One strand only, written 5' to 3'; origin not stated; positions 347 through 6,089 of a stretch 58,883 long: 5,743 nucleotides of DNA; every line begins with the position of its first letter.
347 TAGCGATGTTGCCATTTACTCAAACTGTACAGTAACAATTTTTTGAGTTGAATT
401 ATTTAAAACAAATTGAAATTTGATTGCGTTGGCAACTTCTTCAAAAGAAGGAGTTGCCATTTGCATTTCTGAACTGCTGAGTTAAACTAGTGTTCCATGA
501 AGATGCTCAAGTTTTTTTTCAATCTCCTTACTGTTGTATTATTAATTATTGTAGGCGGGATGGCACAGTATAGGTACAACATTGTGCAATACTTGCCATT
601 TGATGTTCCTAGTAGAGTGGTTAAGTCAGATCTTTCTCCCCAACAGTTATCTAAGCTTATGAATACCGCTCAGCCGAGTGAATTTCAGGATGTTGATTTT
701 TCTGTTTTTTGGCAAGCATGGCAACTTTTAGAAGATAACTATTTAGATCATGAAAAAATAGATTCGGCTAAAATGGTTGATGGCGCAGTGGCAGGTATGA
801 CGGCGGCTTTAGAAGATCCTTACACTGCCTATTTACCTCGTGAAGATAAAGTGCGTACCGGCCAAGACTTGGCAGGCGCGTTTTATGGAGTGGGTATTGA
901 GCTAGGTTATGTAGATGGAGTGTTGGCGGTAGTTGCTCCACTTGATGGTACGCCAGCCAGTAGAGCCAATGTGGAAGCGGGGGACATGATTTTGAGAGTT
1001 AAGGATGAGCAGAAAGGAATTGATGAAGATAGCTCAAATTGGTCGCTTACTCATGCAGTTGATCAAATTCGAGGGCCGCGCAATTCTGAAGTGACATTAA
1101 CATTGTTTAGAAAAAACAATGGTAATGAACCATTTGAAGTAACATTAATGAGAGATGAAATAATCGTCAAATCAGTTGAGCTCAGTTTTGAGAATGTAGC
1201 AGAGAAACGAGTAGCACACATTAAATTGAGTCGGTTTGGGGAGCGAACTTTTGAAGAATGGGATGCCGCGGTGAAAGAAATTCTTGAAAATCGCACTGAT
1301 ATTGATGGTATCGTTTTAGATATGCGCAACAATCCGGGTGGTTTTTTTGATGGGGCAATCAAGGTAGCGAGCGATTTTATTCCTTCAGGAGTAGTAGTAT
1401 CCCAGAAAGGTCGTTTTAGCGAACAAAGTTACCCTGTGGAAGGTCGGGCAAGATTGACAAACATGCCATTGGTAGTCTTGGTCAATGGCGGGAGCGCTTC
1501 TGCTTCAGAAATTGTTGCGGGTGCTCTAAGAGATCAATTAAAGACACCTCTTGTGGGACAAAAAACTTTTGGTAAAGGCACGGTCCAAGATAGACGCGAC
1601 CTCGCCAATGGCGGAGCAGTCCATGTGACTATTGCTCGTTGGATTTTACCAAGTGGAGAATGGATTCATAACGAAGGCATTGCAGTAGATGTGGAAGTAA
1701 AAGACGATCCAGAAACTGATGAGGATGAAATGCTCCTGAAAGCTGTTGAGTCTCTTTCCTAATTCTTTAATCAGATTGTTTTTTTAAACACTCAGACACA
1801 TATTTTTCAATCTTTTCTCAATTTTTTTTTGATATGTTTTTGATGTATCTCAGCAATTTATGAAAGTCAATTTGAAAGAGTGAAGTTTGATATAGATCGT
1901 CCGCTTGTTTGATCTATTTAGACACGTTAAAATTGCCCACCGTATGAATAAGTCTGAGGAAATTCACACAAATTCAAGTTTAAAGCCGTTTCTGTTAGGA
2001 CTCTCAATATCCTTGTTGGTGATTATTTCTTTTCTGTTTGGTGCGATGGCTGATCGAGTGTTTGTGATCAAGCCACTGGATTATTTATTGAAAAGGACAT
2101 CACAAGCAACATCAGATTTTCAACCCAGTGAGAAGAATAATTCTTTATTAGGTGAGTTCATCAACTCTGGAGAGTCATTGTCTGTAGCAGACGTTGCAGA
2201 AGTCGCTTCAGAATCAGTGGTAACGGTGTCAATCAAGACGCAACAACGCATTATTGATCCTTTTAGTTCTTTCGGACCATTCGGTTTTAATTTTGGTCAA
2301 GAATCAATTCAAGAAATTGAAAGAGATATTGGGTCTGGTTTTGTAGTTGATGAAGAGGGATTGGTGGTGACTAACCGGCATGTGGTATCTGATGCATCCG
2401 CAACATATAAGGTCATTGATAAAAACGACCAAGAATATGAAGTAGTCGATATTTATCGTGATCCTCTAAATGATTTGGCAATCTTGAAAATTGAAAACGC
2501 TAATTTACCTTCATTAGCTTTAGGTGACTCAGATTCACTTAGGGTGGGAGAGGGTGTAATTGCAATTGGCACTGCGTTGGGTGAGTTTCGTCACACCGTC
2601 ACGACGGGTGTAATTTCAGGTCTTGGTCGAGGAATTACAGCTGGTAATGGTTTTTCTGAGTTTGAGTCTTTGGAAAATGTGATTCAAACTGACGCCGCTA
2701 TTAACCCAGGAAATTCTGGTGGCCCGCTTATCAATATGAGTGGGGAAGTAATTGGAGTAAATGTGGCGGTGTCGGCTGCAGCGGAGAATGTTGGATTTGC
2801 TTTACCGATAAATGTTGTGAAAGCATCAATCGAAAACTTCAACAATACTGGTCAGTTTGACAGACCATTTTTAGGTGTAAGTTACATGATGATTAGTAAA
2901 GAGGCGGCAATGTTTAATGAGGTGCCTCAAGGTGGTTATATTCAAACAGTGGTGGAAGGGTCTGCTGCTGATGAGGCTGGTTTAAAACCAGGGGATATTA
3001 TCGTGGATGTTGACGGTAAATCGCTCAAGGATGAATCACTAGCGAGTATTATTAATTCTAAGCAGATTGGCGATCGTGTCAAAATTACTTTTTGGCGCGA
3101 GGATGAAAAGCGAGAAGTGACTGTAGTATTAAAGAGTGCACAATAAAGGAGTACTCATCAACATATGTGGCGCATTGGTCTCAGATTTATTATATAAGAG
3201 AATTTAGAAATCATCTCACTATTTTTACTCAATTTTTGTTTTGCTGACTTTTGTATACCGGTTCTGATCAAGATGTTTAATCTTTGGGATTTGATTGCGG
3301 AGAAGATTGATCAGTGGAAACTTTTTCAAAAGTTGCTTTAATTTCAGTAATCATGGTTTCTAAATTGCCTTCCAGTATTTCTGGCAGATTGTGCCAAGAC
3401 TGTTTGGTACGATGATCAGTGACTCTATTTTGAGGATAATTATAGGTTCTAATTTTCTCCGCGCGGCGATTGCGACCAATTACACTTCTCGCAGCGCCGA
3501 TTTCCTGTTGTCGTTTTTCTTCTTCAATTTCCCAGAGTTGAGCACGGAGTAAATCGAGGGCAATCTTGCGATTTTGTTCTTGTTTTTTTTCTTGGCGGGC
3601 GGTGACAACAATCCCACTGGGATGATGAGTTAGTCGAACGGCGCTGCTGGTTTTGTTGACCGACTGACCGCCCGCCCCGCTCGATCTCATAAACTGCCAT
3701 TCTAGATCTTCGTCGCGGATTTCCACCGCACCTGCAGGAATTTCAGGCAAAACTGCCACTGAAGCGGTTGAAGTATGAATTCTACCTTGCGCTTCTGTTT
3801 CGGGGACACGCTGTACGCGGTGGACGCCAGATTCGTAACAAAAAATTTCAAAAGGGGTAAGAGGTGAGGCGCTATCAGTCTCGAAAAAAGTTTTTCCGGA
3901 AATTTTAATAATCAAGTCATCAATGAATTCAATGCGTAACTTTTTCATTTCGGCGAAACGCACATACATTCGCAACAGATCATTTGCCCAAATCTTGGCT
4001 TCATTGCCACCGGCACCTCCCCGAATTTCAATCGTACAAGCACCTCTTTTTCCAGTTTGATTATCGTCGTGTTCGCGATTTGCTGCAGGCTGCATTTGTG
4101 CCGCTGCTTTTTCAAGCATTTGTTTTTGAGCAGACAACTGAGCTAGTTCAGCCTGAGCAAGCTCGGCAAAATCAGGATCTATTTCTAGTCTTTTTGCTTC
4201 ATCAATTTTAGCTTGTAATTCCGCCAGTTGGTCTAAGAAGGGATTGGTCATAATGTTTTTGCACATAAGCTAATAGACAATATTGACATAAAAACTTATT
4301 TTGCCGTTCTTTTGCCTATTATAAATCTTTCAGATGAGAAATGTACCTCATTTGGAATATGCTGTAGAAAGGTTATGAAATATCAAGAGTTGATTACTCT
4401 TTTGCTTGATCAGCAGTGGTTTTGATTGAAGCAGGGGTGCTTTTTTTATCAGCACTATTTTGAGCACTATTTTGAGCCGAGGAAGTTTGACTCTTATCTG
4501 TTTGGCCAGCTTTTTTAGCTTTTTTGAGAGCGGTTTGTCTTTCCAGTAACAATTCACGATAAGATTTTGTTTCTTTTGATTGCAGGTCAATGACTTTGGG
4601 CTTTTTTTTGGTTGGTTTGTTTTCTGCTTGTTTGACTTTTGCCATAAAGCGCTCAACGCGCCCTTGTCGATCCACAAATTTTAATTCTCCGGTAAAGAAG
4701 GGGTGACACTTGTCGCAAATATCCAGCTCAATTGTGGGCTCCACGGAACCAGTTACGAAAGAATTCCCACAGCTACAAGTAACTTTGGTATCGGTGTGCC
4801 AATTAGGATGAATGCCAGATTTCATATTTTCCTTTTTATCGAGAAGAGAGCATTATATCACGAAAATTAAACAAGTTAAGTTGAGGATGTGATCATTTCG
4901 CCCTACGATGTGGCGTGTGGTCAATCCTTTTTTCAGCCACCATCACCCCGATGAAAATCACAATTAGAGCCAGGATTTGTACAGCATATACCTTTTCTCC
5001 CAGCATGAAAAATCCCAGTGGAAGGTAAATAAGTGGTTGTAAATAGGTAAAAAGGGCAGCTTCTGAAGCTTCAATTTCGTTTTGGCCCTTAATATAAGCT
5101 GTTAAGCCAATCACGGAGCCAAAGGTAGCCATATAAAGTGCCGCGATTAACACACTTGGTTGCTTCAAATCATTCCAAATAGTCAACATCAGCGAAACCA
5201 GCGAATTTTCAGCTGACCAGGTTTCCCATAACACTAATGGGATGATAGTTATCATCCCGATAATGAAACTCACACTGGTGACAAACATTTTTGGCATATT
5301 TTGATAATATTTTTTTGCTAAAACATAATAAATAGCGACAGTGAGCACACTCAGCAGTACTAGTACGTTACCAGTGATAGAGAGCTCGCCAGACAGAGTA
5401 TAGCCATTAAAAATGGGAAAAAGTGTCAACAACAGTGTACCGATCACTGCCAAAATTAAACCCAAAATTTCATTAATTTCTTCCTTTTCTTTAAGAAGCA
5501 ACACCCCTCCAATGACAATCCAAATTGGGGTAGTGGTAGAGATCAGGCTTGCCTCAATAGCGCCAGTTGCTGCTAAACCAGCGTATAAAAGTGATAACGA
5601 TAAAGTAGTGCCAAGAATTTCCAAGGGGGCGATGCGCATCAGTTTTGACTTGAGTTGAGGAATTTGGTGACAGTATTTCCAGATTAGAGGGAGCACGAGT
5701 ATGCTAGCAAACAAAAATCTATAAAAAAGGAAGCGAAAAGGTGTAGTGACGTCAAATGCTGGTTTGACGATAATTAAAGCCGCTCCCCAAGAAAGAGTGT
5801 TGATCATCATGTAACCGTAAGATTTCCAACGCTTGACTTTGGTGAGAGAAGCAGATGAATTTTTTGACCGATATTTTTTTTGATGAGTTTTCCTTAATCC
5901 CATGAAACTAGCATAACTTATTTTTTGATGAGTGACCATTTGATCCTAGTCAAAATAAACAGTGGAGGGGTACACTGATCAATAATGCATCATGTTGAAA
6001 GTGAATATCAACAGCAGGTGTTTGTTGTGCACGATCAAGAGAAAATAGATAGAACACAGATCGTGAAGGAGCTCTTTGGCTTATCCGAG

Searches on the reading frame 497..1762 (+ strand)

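Call 80: search_protein_families(library=pfam, proteins=[window:497-1762:+], max_evalue=0.0001)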
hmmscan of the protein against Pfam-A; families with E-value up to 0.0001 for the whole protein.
window:497-1762:+ (421 aa): 4 families
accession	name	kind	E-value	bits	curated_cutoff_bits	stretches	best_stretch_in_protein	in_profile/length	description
PF03572.23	Peptidase_S41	-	1.5e-47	161.7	24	1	238-401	1-165/165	Peptidase family S41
PF22694.1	CtpB_N-like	-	2e-10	41.4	27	1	52-116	22-84/85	Activating protease CtpB N-terminal domain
PF00595.29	PDZ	-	2e-05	25.3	23.2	1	142-203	26-80/81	PDZ domain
PF13180.12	PDZ_2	-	6.9e-05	23.5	27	0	133-208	4-72/80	PDZ domain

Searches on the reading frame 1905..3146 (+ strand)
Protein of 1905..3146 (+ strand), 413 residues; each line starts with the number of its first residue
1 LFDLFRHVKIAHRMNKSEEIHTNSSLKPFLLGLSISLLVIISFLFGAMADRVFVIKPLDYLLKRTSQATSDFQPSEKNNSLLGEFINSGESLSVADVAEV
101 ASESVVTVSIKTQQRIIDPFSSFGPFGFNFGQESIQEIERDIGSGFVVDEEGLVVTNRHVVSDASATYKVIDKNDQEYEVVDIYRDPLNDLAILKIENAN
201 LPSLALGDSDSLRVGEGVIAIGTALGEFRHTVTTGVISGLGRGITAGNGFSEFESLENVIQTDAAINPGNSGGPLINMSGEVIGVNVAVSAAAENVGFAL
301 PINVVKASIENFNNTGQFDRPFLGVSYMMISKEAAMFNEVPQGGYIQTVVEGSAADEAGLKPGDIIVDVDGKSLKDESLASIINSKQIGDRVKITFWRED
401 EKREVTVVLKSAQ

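Call 80: search_protein_families(library=pfam, proteins=[window:1905-3146:+], max_evalue=0.0001)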
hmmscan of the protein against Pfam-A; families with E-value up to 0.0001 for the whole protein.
window:1905-3146:+ (413 aa): 6 families
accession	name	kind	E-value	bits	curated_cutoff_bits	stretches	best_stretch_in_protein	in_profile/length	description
PF13365.12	Trypsin_2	-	7.6e-33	114.7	27.6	1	143-285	1-144/144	Trypsin-like peptidase domain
PF00089.32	Trypsin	-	1.2e-18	68.2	20.6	1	141-306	25-217/220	Trypsin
PF13180.12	PDZ_2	-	2.3e-14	53.9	27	1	321-408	1-79/80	PDZ domain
PF17820.7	PDZ_6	-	7.5e-10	38.8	27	1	346-397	2-53/54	PDZ domain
PF00595.29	PDZ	-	8.9e-08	32.8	23.2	1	341-379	24-62/81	PDZ domain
PF10459.15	Peptidase_S46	-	7.8e-05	22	22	0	262-286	626-650/698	Peptidase S46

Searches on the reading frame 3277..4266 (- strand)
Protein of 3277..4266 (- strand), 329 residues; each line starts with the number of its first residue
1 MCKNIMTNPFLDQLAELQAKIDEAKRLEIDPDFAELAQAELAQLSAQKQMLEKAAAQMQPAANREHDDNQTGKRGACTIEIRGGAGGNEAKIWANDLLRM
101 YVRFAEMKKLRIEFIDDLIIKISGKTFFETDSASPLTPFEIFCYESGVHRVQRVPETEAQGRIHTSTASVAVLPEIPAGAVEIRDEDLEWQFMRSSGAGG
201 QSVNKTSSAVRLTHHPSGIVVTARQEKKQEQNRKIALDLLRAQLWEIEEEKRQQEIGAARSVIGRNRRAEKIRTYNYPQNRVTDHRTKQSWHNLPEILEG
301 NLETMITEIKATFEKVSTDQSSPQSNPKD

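Call 80: search_protein_families(library=pfam, proteins=[window:3277-4266:-], max_evalue=0.0001)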
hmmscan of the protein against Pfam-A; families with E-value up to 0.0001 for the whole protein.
window:3277-4266:- (329 aa): 2 families
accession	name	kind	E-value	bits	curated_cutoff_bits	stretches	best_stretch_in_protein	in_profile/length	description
PF00472.26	RF-1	-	6.1e-37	126.6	35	1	181-286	5-116/116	RF-1 domain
PF03462.23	PCRF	-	3.7e-35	121.9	24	1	12-170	42-194/194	PCRF domain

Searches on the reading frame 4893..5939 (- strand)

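Call 80: search_protein_families(library=pfam, proteins=[window:4893-5939:-], max_evalue=0.0001)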
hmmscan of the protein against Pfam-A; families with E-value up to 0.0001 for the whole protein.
window:4893-5939:- (348 aa): 1 family
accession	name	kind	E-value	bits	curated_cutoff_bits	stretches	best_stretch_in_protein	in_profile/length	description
PF00892.27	EamA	-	5.1e-43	147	28.2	2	189-334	2-132/135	EamA-like transporter family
